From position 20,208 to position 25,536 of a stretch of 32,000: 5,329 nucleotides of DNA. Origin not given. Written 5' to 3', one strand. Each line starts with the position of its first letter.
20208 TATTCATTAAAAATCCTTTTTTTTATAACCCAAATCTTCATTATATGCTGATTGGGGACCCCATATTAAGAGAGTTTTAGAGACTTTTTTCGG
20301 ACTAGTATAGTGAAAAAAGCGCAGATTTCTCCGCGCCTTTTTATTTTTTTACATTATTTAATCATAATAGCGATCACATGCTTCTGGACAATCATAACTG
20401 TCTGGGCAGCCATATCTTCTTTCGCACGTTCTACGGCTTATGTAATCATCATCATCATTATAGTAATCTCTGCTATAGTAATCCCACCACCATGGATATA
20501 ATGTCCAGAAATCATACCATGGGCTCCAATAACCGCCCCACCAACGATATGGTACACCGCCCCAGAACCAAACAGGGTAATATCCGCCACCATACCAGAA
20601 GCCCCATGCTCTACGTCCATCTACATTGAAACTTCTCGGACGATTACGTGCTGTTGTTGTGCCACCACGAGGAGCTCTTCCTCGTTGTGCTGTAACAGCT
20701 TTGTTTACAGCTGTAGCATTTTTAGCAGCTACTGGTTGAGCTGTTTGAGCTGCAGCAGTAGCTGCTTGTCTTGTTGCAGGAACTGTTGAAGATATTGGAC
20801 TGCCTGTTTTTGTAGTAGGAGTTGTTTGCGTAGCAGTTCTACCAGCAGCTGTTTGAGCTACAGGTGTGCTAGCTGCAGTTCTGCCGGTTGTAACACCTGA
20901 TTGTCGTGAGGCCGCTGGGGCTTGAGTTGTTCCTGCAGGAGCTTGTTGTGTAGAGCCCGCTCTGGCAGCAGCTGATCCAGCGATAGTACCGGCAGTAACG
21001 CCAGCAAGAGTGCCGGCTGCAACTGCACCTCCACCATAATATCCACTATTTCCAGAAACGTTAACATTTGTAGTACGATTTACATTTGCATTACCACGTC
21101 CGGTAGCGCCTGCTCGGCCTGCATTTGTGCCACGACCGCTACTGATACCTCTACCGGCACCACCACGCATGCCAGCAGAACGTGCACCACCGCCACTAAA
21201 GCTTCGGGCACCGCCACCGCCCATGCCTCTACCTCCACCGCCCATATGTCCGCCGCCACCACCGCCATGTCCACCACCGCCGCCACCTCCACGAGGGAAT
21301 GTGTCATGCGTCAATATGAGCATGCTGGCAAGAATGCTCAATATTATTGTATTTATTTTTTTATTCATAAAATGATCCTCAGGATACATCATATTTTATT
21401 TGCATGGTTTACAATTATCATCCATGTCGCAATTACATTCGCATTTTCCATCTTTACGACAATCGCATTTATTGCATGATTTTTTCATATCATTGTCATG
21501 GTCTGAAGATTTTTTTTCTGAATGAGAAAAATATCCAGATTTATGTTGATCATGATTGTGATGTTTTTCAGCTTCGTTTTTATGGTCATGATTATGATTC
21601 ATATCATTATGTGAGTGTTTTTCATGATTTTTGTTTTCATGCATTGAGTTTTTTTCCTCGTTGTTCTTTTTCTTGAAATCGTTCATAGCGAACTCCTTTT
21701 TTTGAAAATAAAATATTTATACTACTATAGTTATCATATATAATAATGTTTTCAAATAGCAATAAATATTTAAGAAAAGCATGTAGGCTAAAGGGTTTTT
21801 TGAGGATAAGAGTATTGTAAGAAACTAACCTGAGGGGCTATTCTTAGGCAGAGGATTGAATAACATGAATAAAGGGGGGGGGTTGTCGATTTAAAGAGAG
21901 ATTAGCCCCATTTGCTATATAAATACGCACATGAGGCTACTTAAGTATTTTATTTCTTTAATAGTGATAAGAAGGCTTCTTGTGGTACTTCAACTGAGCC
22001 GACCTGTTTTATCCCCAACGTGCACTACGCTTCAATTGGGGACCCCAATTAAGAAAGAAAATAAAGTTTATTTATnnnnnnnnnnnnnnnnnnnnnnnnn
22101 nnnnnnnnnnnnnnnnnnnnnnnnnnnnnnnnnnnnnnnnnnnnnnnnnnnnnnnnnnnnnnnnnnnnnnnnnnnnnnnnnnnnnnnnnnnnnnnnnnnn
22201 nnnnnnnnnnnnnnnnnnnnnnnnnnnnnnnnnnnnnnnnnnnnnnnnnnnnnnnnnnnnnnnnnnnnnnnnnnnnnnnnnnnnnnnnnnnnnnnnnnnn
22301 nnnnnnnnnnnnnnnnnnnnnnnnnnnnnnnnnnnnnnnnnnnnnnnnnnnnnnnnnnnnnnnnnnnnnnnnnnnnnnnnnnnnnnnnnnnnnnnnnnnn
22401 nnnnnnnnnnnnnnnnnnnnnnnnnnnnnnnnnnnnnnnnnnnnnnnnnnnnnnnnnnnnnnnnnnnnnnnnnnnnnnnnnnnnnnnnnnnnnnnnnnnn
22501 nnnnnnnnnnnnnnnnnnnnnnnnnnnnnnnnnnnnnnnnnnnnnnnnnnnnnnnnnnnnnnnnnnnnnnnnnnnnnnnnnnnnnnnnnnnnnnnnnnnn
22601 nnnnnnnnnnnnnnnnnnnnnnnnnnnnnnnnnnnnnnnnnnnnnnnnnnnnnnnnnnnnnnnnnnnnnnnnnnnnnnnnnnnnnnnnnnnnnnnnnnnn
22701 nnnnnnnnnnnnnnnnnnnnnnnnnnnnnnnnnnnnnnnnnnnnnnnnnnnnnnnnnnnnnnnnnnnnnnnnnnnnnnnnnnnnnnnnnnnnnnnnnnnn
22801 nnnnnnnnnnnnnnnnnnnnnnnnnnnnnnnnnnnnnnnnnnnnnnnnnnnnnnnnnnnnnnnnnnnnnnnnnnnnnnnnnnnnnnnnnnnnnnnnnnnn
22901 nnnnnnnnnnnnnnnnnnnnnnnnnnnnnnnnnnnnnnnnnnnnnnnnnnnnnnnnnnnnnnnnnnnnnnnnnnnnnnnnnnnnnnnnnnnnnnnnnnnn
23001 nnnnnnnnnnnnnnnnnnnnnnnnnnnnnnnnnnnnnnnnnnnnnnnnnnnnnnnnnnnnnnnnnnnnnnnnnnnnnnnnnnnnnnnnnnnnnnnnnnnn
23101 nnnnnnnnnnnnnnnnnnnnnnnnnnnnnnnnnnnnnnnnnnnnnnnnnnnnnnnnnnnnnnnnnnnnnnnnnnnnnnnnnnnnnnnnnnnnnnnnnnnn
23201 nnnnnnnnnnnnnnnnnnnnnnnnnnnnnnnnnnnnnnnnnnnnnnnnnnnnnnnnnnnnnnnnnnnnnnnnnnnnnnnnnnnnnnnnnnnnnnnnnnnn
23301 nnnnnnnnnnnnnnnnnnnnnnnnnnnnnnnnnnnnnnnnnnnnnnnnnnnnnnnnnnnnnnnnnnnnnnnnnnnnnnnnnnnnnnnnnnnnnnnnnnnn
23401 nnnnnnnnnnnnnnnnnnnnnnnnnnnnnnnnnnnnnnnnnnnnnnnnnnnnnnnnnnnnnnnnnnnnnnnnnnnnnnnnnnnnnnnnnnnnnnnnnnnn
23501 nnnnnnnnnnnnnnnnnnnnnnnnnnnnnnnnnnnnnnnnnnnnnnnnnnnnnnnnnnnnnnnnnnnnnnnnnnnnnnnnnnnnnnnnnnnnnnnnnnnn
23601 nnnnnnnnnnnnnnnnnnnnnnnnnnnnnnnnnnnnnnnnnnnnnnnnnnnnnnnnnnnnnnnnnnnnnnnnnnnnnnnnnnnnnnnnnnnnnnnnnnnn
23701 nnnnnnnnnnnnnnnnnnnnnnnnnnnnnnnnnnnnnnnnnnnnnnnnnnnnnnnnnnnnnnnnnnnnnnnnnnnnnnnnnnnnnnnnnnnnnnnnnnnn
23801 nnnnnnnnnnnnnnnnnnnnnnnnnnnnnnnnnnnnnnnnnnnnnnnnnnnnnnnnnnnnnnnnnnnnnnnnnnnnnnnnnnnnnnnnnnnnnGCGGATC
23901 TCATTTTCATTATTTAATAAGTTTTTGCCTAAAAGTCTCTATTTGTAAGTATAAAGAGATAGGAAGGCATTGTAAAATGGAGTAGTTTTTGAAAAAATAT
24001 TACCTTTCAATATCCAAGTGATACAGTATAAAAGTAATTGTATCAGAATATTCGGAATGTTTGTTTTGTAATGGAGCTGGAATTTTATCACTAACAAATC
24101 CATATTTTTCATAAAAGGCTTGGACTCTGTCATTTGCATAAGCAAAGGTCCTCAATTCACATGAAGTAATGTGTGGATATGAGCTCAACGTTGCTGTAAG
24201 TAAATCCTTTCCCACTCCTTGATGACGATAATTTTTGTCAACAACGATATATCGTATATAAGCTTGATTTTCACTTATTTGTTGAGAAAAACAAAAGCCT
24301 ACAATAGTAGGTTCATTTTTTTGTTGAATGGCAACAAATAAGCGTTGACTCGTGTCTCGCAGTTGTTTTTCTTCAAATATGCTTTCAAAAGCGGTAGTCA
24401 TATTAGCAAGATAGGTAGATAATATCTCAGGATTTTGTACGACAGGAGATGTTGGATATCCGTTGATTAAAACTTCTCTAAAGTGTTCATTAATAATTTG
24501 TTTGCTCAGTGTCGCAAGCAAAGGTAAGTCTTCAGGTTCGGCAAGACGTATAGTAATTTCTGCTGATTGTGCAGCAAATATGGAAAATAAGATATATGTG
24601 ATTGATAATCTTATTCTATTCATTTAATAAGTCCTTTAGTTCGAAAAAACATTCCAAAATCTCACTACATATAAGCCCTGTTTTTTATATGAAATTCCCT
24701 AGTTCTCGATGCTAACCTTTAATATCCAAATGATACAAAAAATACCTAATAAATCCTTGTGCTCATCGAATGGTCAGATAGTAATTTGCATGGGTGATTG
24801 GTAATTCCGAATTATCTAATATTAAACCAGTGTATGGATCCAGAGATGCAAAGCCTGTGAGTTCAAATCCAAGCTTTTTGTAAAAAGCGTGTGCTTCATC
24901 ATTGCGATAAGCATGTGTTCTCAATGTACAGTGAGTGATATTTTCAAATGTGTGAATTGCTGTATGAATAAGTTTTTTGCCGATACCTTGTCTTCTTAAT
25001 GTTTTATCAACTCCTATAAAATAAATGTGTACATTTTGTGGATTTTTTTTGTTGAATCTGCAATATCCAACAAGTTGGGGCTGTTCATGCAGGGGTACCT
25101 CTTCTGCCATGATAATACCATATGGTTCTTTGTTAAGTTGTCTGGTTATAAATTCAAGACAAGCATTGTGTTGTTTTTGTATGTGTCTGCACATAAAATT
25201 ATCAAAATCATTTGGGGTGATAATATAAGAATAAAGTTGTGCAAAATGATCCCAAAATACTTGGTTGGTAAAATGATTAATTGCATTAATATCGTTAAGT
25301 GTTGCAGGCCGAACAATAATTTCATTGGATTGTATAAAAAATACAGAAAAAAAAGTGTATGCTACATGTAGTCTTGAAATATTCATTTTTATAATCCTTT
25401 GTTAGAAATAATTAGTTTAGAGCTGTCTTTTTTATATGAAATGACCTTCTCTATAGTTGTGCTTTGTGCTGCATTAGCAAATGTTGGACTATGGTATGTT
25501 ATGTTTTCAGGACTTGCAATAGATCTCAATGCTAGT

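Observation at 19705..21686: Three consecutive genes encoding extreme low-complexity His/Gly/Cys-rich proteins, possibly a metal-handling or matrix-forming module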

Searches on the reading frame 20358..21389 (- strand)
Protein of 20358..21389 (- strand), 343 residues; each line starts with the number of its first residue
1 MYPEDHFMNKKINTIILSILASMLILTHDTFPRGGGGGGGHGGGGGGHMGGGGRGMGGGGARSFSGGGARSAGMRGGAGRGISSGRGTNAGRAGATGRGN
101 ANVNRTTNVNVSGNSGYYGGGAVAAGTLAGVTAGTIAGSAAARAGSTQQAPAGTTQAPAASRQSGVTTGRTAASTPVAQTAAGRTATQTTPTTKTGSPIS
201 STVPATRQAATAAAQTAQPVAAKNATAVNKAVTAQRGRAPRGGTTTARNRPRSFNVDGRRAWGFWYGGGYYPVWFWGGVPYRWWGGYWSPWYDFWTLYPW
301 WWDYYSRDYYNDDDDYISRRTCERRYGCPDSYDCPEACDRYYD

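Call 5: search_protein_families(library=pfam, proteins=[window:20358-21368:-], max_evalue=0.1)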
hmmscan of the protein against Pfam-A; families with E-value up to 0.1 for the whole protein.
window:20358-21368:- (336 aa): 0 families

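Call 8: find_homologous_proteins(query=window:20358-21368:-, max_evalue=0.001)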
Query window:20358-21368:-: 8000 candidates shared short words with the query, none scored E <= 0.001.
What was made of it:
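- Tried and rejected: The search was swamped by 8000 poly-Gly word candidates and gave nothing at E <= 1e-3 (call 8), so it is uninformative.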

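Call 17: find_related_loci(query=window:20358-21368:-, collection=metagenome_contigs, flank=8000)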
Query window:20358-21368:- (336 aa) in metagenome_contigs; peptide patterns used: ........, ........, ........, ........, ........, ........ (x = any residue, [..] = any of these).
458 stretches matched a pattern; 1 encode a relative of the query (tblastn E <= 1e-3); 1 distinct loci.
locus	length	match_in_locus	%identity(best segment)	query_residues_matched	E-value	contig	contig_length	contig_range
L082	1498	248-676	88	192-336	1e-71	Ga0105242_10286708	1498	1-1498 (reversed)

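Call 39: search_protein_families(library=pfam, proteins=[window:20358-21368:-, L082:740-1249:+], max_evalue=10)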
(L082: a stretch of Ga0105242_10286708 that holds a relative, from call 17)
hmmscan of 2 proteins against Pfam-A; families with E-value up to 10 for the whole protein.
window:20358-21368:- (336 aa): 0 families

L082:740-1249:+ (169 aa): 2 families
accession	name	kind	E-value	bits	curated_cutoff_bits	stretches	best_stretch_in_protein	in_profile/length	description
PF09682.15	Phage_holin_6_1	-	0.0036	18.1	24.9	1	107-156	19-69/101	Bacteriophage holin of superfamily 6 (Holin_LLH)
PF25471.1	TM_PetC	-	0.42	10.9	37.1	1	90-108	15-33/48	Iron-sulfur subunit PetC transmembrane anchor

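Call 41: search_protein_families(library=ncbifam, proteins=[window:20358-21368:-], max_evalue=1)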
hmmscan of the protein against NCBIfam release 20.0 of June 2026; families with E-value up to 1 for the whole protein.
window:20358-21368:- (336 aa): 0 families

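Call 79: search_protein_families(library=phrogs, proteins=[window:20358-21368:-, L082:740-1249:+], max_evalue=0.01)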
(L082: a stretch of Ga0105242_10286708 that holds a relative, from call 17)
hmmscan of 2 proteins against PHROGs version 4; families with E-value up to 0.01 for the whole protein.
window:20358-21368:- (336 aa): 0 families

L082:740-1249:+ (169 aa): 1 family
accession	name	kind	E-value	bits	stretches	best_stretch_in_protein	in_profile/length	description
phrog_4150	-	head and packaging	0.00098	19.2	1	28-145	205-312/430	virion structural protein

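Call 80: search_protein_families(library=padloc, proteins=[window:20358-21368:-], max_evalue=0.01)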
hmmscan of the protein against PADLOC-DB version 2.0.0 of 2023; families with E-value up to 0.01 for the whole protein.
window:20358-21368:- (336 aa): 0 families

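Call 88: list_cluster_members(proteins=[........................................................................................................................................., L084:283-558:+, window:20358-21389:-, window:20358-21368:-, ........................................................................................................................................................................, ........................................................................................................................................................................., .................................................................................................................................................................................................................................])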
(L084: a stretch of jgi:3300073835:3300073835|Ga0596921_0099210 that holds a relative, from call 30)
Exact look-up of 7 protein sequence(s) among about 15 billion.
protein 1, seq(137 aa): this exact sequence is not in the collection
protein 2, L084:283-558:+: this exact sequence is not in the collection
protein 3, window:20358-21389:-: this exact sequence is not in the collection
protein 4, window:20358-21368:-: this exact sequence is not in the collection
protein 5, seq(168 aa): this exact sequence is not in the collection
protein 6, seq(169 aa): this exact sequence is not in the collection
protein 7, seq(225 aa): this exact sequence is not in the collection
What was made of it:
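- Tried and rejected: B itself and the L082/L084 proteins are not in that collection (call 88), so this null overstates rarity.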

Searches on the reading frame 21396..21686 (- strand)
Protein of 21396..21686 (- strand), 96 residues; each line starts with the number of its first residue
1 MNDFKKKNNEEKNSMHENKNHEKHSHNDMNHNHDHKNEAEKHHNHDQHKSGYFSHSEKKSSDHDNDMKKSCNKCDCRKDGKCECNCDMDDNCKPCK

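Call 5: search_protein_families(library=pfam, proteins=[window:21396-21686:-], max_evalue=0.1)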
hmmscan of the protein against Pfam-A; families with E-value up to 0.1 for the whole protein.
window:21396-21686:- (96 aa): 0 families

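Call 27: search_protein_representatives(protein=window:21396-21686:-)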
Query: 96 residues. Proteins with E-value up to 0.001 (for the whole library): 1; up to 1e-10: 0; up to 1e-30: 0. The best 1 are listed.
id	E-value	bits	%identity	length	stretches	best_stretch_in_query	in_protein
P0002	3.6e-08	50.4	49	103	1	1-95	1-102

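Call 30: find_encoding_contigs(protein=P0002, flank=10000)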
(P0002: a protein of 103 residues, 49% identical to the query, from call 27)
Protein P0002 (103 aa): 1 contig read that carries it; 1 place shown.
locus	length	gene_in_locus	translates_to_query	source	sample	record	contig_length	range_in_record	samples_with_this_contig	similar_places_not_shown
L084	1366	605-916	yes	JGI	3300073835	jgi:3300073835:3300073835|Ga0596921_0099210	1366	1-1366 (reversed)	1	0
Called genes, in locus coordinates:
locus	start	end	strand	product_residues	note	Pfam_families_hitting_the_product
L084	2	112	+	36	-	?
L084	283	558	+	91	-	-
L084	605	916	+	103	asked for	-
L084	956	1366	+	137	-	?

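Call 38: search_solved_structures(query=window:21396-21686:-, max_evalue=10, show_alignments=2)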
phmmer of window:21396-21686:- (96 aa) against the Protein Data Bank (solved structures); distinct sequences matched with E-value up to 10: 0.
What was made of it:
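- On Hpn / Hpn-like His-rich proteins: No database match was found (calls 27, 38).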

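Call 39: search_protein_families(library=pfam, proteins=[window:21396-21686:-, P0002, L084:956-1366:+, L084:283-558:+], max_evalue=10)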
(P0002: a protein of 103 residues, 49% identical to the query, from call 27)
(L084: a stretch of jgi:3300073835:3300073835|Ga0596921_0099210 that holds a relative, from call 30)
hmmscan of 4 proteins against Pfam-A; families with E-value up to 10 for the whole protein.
window:21396-21686:- (96 aa): 1 family
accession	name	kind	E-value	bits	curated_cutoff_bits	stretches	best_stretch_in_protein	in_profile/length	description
PF17484.7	TbpB_A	-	0.97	10.6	25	1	3-66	51-113/136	N-Lobe handle Tf-binding protein B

P0002 (103 aa): 0 families

L084:956-1366:+ (137 aa): 0 families

L084:283-558:+ (91 aa): 1 family
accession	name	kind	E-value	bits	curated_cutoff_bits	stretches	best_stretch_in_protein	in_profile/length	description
PF15079.11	Tsc35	-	0.011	15.7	27.7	1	8-63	92-150/205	Testis-specific protein 35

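Call 41: search_protein_families(library=ncbifam, proteins=[window:21396-21686:-, P0002], max_evalue=1)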
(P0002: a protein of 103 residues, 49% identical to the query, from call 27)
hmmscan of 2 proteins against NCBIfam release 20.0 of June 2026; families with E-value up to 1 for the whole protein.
window:21396-21686:- (96 aa): 0 families

P0002 (103 aa): 0 families

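Call 68: search_dna_similar(query=window:21396-21686:-, collection=plasmids, mode=protein, max_evalue=0.01, max_rows=10)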
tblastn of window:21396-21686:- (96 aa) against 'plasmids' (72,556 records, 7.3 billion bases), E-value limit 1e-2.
No match.

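Call 75: find_related_loci(query=window:21396-21686:-, collection=viral_contigs, flank=5000)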
Query window:21396-21686:- (96 aa) in viral_contigs; peptide patterns used: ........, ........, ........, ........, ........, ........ (x = any residue, [..] = any of these).
2 stretches matched a pattern, but none encodes a relative of the query by tblastn (E <= 1e-3).

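Call 79: search_protein_families(library=phrogs, proteins=[window:21396-21686:-], max_evalue=0.01)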
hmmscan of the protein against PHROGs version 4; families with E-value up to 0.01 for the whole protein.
window:21396-21686:- (96 aa): 0 families

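Call 80: search_protein_families(library=padloc, proteins=[window:21396-21686:-], max_evalue=0.01)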
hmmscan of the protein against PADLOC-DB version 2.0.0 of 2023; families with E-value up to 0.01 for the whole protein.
window:21396-21686:- (96 aa): 0 families

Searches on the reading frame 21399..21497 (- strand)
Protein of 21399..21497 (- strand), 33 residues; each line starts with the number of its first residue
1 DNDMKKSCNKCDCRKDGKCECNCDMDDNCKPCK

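Call 59: search_solved_structures(query=window:21399-21497:-, max_evalue=10, show_alignments=3)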
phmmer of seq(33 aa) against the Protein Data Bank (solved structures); distinct sequences matched with E-value up to 10: 1.
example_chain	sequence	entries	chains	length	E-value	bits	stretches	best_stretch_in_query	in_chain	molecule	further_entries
8bvc_A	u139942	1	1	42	3.8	11.5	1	10-27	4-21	Ms13-1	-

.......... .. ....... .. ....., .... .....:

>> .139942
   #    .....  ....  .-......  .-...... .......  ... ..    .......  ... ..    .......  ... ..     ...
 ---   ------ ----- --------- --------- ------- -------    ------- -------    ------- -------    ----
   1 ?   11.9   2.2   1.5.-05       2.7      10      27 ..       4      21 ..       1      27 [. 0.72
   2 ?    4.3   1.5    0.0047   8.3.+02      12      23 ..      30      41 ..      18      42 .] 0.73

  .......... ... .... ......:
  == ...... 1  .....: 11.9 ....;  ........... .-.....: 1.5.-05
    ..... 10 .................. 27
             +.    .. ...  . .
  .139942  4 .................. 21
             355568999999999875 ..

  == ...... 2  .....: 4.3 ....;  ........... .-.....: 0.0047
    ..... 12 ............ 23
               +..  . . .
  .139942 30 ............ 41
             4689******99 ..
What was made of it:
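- On Metallothionein (any Pfam/NCBIfam MT family, incl. bacterial SmtA PF02069): PDB sequence searches of whole A and of the Cys cluster found nothing relevant (calls 38, 59).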

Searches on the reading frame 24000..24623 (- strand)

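Call 5: search_protein_families(library=pfam, proteins=[window:24000-24623:-], max_evalue=0.1)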
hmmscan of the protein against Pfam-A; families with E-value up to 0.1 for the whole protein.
window:24000-24623:- (207 aa): 9 families
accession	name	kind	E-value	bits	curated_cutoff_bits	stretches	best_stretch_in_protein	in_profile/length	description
PF00583.31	Acetyltransf_1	-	5.4e-13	49.7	20.7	1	83-176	24-116/116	Acetyltransferase (GNAT) family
PF13508.13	Acetyltransf_7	-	1.8e-12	47.9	27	1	93-177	3-83/84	Acetyltransferase (GNAT) domain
PF13673.13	Acetyltransf_10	-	2.5e-09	37.6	23.6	1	78-178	12-109/128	Acetyltransferase (GNAT) domain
PF24524.1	DUF7596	-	0.0022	18.5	27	1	88-135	11-57/150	Domain of unknown function (DUF7596)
PF13302.13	Acetyltransf_3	-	0.0054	17.9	25.4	1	23-177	2-138/138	Acetyltransferase (GNAT) domain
PF17013.11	Acetyltransf_15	-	0.019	14.8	35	1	106-149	64-101/210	Putative acetyl-transferase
PF14542.12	Acetyltransf_CG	-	0.064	13.8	30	0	115-147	19-51/80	GCN5-related N-acetyl-transferase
PF12568.14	PanZ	-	0.094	12.6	22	0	115-170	56-114/128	Acetyltransferase (GNAT) domain, PanZ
PF22342.1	T3SS_CopN_3rd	-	0.1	13.2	27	0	37-104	22-89/99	T3SS, Low calcium response E, third helical domain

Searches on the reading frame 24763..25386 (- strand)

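Call 5: search_protein_families(library=pfam, proteins=[window:24763-25386:-], max_evalue=0.1)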
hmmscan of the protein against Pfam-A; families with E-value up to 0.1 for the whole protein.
window:24763-25386:- (207 aa): 8 families
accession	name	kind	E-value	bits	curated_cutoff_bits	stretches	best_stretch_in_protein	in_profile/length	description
PF00583.31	Acetyltransf_1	-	1.1e-15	58.3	20.7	1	87-174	31-116/116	Acetyltransferase (GNAT) family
PF13508.13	Acetyltransf_7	-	3e-13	50.4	27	1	103-175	12-83/84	Acetyltransferase (GNAT) domain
PF13673.13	Acetyltransf_10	-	1.6e-11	44.7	23.6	1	99-177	36-110/128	Acetyltransferase (GNAT) domain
PF08445.16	FR47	-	4e-05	24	22.1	1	119-176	22-79/86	FR47-like protein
PF14542.12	Acetyltransf_CG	-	0.00014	22.4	30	1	103-146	9-52/80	GCN5-related N-acetyl-transferase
PF17013.11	Acetyltransf_15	-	0.00052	19.9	35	1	116-185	70-147/210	Putative acetyl-transferase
PF13420.13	Acetyltransf_4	-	0.00074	20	24.3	1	100-179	55-139/155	Acetyltransferase (GNAT) domain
PF13527.13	Acetyltransf_9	-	0.07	13.6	25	0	120-176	74-126/127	Acetyltransferase (GNAT) domain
